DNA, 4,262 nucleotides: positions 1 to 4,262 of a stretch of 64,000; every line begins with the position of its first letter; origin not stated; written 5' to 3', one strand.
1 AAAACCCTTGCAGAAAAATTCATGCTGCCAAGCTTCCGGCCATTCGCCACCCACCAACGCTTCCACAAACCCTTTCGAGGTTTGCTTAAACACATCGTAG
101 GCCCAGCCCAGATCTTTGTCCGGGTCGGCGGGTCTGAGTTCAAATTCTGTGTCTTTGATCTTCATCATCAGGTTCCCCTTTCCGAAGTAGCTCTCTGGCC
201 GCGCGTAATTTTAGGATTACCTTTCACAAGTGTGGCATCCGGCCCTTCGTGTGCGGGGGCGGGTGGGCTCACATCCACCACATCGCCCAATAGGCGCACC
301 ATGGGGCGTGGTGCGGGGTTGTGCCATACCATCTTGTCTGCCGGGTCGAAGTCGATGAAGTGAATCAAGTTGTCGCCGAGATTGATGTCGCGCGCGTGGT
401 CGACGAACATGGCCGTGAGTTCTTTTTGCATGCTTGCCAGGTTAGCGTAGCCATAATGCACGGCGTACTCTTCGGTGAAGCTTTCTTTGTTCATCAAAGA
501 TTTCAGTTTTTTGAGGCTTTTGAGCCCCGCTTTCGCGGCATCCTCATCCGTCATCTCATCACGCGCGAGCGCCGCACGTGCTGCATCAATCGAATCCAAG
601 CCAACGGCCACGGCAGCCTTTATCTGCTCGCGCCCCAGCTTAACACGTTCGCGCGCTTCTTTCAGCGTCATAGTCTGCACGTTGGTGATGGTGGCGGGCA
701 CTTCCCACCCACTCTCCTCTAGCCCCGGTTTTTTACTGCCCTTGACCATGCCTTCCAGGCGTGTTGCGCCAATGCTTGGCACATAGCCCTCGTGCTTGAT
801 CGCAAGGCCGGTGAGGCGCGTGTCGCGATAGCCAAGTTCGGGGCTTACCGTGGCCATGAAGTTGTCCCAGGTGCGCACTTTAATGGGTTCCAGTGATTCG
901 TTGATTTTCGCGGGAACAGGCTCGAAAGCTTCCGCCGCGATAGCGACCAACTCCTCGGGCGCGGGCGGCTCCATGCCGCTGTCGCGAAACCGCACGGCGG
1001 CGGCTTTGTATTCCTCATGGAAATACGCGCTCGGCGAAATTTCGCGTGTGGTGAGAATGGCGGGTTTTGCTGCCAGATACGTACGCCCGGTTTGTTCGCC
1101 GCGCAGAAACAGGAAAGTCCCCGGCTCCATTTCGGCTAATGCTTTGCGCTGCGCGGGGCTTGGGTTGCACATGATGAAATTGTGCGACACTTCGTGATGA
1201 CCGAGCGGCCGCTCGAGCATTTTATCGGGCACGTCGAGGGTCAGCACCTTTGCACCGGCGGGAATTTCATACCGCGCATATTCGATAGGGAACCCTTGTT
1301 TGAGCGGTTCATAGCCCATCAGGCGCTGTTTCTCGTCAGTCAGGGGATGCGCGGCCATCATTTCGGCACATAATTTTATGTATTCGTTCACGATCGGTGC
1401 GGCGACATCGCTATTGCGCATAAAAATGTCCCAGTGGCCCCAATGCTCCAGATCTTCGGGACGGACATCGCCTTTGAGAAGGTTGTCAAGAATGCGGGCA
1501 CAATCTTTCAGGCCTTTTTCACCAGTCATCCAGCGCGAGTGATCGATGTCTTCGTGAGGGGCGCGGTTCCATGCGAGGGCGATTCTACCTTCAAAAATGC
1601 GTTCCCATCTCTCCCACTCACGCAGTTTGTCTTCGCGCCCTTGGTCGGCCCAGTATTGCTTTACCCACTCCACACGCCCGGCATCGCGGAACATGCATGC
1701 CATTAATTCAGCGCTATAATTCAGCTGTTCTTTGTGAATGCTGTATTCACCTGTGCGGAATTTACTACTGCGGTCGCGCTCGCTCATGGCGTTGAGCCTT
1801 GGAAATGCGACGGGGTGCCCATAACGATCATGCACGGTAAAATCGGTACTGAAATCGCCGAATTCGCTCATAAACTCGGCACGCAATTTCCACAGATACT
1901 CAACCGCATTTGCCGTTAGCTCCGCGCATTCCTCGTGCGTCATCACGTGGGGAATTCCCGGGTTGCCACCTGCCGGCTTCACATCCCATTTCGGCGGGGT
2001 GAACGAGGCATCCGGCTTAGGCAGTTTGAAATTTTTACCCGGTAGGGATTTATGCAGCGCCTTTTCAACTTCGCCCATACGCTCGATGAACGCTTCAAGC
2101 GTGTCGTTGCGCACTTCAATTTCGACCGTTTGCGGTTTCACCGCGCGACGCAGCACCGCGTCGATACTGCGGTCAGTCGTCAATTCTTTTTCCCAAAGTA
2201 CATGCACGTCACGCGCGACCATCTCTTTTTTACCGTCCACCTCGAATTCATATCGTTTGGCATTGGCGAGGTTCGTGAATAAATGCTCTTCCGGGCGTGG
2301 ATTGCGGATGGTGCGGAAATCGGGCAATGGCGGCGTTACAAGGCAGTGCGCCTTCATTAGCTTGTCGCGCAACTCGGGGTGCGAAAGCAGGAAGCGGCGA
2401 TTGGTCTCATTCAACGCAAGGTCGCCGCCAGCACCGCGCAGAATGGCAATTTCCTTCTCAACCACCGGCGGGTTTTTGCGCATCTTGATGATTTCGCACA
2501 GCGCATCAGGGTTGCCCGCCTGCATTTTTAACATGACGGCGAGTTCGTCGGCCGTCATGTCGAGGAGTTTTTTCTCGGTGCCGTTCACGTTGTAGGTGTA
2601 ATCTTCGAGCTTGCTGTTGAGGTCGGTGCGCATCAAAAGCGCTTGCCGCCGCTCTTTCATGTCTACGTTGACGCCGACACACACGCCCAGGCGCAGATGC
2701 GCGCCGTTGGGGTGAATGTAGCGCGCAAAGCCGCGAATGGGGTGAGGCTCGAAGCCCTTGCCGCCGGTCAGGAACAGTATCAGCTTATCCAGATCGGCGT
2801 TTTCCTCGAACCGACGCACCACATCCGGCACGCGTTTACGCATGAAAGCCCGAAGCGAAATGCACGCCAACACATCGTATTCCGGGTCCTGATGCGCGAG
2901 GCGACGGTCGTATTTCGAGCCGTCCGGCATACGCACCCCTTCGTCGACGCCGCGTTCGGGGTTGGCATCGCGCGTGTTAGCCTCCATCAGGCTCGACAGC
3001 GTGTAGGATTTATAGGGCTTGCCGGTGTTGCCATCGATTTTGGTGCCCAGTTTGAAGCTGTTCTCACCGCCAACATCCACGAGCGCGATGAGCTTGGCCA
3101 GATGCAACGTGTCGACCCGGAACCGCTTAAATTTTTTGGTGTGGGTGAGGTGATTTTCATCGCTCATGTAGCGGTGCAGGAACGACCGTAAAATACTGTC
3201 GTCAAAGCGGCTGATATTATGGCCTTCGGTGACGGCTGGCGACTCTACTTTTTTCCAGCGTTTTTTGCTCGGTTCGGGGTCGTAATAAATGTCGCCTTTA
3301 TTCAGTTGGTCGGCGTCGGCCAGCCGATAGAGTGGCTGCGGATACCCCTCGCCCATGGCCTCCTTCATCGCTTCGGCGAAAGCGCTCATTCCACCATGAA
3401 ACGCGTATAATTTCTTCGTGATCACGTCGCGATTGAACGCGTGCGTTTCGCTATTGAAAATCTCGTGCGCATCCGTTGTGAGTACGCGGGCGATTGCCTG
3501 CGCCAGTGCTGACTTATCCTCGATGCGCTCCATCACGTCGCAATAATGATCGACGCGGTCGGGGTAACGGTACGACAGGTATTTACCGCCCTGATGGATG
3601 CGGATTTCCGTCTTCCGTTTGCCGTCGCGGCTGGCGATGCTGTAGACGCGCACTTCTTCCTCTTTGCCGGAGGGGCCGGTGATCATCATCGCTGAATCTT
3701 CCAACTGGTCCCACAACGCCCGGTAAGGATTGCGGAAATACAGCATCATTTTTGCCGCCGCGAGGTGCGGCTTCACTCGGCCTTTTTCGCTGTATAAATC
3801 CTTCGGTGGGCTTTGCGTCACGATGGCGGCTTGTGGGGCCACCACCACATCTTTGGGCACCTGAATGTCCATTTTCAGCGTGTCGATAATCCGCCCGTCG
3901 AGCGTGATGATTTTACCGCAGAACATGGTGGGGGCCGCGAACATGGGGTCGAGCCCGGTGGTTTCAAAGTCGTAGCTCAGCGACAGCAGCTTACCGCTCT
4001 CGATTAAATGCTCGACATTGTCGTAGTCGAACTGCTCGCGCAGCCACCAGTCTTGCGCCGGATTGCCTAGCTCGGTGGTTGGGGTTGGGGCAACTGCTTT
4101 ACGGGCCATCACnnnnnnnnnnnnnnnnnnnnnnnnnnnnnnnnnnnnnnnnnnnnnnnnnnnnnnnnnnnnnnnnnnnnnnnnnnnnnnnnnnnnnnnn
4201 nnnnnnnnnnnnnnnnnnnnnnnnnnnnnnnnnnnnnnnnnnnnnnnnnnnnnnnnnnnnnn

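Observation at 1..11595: Gap-free five-gene operon of giant nuclease-like proteins facing deoC: candidate undescribed nucleic-acid degradation/salvage (or effector/defence) system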

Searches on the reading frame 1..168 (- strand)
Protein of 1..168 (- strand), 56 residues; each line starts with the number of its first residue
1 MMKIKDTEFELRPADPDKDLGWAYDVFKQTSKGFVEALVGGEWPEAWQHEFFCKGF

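Call 7: search_protein_families(library=pfam, proteins=[window:1-168:-], max_evalue=0.1)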
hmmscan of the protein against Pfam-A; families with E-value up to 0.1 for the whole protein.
window:1-168:- (56 aa): 0 families

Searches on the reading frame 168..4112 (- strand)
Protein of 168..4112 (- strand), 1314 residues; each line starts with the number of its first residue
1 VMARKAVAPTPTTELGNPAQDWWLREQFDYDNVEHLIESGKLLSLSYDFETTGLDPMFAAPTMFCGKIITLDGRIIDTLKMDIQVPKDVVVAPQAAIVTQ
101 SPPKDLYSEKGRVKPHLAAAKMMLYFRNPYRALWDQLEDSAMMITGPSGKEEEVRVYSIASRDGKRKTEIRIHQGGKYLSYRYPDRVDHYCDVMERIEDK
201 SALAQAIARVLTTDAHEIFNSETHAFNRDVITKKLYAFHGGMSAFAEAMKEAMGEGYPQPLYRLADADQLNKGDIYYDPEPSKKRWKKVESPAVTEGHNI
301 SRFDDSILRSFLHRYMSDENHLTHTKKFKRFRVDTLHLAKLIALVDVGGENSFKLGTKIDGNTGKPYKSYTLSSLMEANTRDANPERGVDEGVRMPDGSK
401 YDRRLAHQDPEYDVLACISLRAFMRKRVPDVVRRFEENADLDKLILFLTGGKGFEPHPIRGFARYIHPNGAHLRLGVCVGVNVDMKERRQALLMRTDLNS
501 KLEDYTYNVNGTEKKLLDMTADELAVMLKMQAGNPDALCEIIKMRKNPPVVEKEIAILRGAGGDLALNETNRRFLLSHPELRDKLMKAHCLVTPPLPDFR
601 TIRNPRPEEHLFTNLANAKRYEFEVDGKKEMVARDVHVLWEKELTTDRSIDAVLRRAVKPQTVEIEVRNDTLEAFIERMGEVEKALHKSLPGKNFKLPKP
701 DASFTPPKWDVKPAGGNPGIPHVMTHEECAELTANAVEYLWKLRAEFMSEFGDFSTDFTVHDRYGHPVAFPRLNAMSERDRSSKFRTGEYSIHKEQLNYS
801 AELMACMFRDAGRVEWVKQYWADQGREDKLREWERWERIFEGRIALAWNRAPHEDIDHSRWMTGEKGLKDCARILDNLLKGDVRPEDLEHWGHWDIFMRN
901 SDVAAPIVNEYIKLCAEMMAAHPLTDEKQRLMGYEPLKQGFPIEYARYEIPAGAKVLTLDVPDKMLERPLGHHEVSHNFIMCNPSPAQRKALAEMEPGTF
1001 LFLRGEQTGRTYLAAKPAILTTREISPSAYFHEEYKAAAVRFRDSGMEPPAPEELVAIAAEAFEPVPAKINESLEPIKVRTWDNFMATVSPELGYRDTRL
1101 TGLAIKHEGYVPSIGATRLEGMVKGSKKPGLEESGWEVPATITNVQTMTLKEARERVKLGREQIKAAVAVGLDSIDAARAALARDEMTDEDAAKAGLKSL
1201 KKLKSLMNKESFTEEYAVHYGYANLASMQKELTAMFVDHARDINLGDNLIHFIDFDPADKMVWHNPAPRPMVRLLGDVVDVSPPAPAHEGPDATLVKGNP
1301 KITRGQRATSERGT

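Call 7: search_protein_families(library=pfam, proteins=[window:168-4112:-], max_evalue=0.1)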
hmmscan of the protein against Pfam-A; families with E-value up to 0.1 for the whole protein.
window:168-4112:- (1314 aa): 0 families

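Call 9: search_protein_families(library=ncbifam, proteins=[window:168-4112:-], max_evalue=0.1)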
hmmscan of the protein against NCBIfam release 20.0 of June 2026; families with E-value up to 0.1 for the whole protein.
window:168-4112:- (1314 aa): 1 family
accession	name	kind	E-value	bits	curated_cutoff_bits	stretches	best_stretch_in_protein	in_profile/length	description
NF008746.0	PRK11779.1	equivalog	0.0019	16.9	260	0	45-114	10-79/477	exodeoxyribonuclease I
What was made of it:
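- On DEDDh exonuclease / Exonuclease I (SbcB), gene D: NF008746 scores 16.9 bits against a cut-off of 260 (call 9).
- Checked: For D, the ExoI model scores 16.9 bits against a cut-off of 260 (call 9).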

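Call 11: search_solved_structures(query=window:168-4112:-, max_evalue=1, show_alignments=2)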
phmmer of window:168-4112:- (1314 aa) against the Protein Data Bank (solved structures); distinct sequences matched with E-value up to 1: 0.

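Call 14: find_homologous_proteins(query=window:168-4112:-)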
Query window:168-4112:- (1314 aa): 23 proteins with E <= 0.001 among 8000 candidates.
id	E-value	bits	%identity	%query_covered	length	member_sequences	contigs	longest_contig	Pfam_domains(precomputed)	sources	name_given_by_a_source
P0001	0.0e+0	3056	100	100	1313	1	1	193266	-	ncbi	ncbi:MAG: hypothetical protein ACKVOE_01745 [Rickettsiales bacterium]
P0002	0.0e+0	1563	55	100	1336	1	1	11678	-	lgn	-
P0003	0.0e+0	1560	54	99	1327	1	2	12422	-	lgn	-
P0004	0.0e+0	1516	55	80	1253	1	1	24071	-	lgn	-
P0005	0.0e+0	1508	53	99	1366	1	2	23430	-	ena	-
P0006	0.0e+0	1506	55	79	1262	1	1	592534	-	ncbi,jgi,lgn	-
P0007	0.0e+0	1500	55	78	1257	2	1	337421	-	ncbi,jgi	jgi:hypothetical protein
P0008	0.0e+0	1482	55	76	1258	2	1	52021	-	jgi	jgi:hypothetical protein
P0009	0.0e+0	1480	55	77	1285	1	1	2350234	-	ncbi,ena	-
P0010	0.0e+0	1452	53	80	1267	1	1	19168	-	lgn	-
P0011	0.0e+0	1443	54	78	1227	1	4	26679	-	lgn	-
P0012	0.0e+0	1421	52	80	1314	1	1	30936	-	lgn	-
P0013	0.0e+0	1410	52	78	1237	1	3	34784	-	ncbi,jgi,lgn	jgi:hypothetical protein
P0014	0.0e+0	1395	52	77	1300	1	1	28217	-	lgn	-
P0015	0.0e+0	1380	51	79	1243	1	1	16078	-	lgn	-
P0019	0.0e+0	1284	49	78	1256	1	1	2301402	-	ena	-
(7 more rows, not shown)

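Call 15: find_encoding_contigs(protein=P0009, flank=10000, max_places=2)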
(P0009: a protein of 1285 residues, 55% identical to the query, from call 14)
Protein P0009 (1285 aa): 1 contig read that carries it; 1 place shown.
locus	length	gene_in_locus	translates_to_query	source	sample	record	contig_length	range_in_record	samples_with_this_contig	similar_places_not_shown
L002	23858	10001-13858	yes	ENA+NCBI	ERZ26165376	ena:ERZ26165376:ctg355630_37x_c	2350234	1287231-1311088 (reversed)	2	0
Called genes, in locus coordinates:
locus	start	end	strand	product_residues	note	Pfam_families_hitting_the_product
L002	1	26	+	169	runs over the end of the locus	-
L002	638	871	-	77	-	-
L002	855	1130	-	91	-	PF20469:OLD-like_TOPRIM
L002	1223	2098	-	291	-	-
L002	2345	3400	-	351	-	PF06258:Mito_fiss_Elm1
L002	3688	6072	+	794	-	-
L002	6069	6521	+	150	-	-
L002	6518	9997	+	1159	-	-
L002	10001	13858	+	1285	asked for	-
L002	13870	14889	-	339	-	PF00149:Metallophos, PF12850:Metallophos_2 (faint)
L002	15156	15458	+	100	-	PF12762:DDE_Tnp_IS1595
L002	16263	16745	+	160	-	-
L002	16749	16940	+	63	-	-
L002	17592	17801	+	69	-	-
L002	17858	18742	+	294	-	PF00126:HTH_1, PF25213:HVO_A0261_N (faint), PF03466:LysR_substrate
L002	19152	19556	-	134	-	PF13356:Arm-DNA-bind_3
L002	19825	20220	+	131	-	PF13356:Arm-DNA-bind_3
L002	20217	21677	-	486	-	-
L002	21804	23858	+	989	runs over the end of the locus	-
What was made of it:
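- On Known anti-phage defence systems (PADLOC-DB 2.0): Only L002 has mobile-element flanks (call 15).
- L002 is flanked by IS1595, integrase fragments and OLD-type TOPRIM fragments (call 15).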

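Call 16: find_encoding_contigs(protein=P0019, flank=10000, max_places=2)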
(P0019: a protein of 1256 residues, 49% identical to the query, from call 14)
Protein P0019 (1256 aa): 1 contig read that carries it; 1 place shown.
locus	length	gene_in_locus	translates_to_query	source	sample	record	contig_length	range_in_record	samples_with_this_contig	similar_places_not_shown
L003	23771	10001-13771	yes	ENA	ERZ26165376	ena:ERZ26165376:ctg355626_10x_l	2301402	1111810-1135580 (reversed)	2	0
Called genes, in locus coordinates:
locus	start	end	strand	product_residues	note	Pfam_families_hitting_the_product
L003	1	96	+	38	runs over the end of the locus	-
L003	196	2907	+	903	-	PF00004:AAA (weak)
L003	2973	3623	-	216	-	-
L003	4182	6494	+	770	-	-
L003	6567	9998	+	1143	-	-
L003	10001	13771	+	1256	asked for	-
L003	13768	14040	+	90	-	-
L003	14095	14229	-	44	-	-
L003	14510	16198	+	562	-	PF03435:Sacchrp_dh_NADP, PF13761:DUF4166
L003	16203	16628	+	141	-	PF03364:Polyketide_cyc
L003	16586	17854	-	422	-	PF01494:FAD_binding_3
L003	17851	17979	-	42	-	-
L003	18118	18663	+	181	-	PF02525:Flavodoxin_2, PF03358:FMN_red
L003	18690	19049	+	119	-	-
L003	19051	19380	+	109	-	PF04342:DMT_6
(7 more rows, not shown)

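Call 17: search_protein_families(library=padloc, proteins=[window:168-4112:-], max_evalue=1)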
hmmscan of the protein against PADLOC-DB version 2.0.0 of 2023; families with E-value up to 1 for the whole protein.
window:168-4112:- (1314 aa): 1 family
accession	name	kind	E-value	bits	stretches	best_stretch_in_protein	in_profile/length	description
PDLC03817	RTasSbcB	-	1.5e-05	22.2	1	47-106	5-64/436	DRT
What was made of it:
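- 168..4109 (-): Gene D, 1313 aa: an ExoI/SbcB-like DEDDh 3'-5' exonuclease domain (aa ~40-440, with an ~85-aa lineage-specific insert) followed by about 860 aa of unknown fold. It hits PADLOC SbcB-like at 1.5e-5 and NCBIfam ExoI at 0.0019 (calls 9, 17).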

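Call 18: search_protein_families(library=phrogs, proteins=[window:168-4112:-], max_evalue=1)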
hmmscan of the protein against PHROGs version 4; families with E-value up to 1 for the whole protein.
window:168-4112:- (1314 aa): 2 families
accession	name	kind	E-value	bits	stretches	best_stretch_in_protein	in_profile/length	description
phrog_19080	-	unknown function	1.7e-05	24.6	1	46-128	9-90/477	-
phrog_192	-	DNA, RNA and nucleotide metabolism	0.12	12.7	0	47-81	111-143/397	DNA polymerase exonuclease subunit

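Call 23: search_solved_structures(query=A2, max_evalue=1, show_alignments=2)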
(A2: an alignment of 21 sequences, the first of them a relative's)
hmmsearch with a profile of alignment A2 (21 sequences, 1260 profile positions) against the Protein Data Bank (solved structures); distinct sequences matched with E-value up to 1: 1.
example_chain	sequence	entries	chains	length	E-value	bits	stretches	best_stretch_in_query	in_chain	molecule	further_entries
4rg8_A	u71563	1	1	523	0.03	15.1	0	47-106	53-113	Exonuclease I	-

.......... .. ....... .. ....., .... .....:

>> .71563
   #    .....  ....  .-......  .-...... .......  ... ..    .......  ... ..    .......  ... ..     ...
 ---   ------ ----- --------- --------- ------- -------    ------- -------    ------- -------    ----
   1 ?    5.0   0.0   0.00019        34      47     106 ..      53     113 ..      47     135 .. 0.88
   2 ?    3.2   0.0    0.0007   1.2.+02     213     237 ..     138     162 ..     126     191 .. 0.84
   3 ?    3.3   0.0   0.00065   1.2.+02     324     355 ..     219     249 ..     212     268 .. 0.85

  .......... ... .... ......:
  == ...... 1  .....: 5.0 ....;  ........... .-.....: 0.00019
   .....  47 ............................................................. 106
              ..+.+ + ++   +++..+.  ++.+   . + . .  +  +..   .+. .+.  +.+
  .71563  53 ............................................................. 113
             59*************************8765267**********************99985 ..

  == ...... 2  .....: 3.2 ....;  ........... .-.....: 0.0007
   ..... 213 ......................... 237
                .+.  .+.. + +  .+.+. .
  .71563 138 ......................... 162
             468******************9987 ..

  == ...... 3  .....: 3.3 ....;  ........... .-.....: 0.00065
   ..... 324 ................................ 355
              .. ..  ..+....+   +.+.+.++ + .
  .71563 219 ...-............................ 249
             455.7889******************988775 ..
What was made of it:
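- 168..4109 (-): The profile matches ExoI 4rg8 in three colinear segments (call 23).
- Closest known: Exonuclease I. Same: The best profile hits are to ExoI models (calls 9, 17, 23).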

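Call 48: find_related_loci(query=A2, collection=viral_contigs, flank=10000)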
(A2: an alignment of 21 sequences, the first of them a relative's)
Query A2 (1313 aa) in viral_contigs; peptide patterns used: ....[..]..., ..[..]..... (x = any residue, [..] = any of these).
5 stretches matched a pattern, but none encodes a relative of the query by tblastn (E <= 1e-3).
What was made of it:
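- Tried and rejected: IMG/VR scan with the D profile: none (call 48).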

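Call 70: search_protein_families(library=pfam, alignment_id=A2, max_evalue=1)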
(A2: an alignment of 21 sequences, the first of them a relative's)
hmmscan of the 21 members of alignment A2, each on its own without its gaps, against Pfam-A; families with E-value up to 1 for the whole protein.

A. member 1, P0001 (1313 aa): 0 families

B. families by the number of members that match (of 21 scanned): 9 families
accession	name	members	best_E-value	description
PF19466.4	DUF6003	2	0.011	Family of unknown function (DUF6003)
PF09300.15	Tecti-min-caps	2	0.034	Tectiviridae, minor capsid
PF00929.31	RNase_T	1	0.013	Exonuclease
PF10391.15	DNA_pol_lambd_f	1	0.11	Fingers domain of DNA polymerase lambda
PF20346.3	DUF6641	1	0.14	Family of unknown function (DUF6641)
PF11997.14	DUF3492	1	0.21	Domain of unknown function (DUF3492)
PF25280.1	POTRA2_Toc75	1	0.21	Toc75-like, second POTRA domain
PF00542.24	Ribosomal_L12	1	0.3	Ribosomal protein L7/L12 C-terminal domain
PF16740.10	SKA2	1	0.32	Spindle and kinetochore-associated protein 2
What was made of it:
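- On DEDDh exonuclease / Exonuclease I (SbcB), gene D: No Pfam hit for the window protein (calls 7, 70).
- DEDDh enzymes include RNase T and oligoribonuclease; one D homologue hits PF00929 (call 70).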

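Call 83: search_dna_similar(query=window:168-4109:-, collection=plasmids, mode=protein, max_evalue=0.001, max_rows=10)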
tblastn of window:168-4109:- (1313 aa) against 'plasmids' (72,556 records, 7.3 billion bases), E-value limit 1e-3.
No match.

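Call 85: find_encoding_contigs(protein=P0001, flank=10000, max_places=2)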
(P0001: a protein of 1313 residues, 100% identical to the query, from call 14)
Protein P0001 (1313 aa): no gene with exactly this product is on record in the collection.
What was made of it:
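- Tried and rejected: Look-up of the window's own contig through protein D, to see the genes beyond position 1: not on record (call 85).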
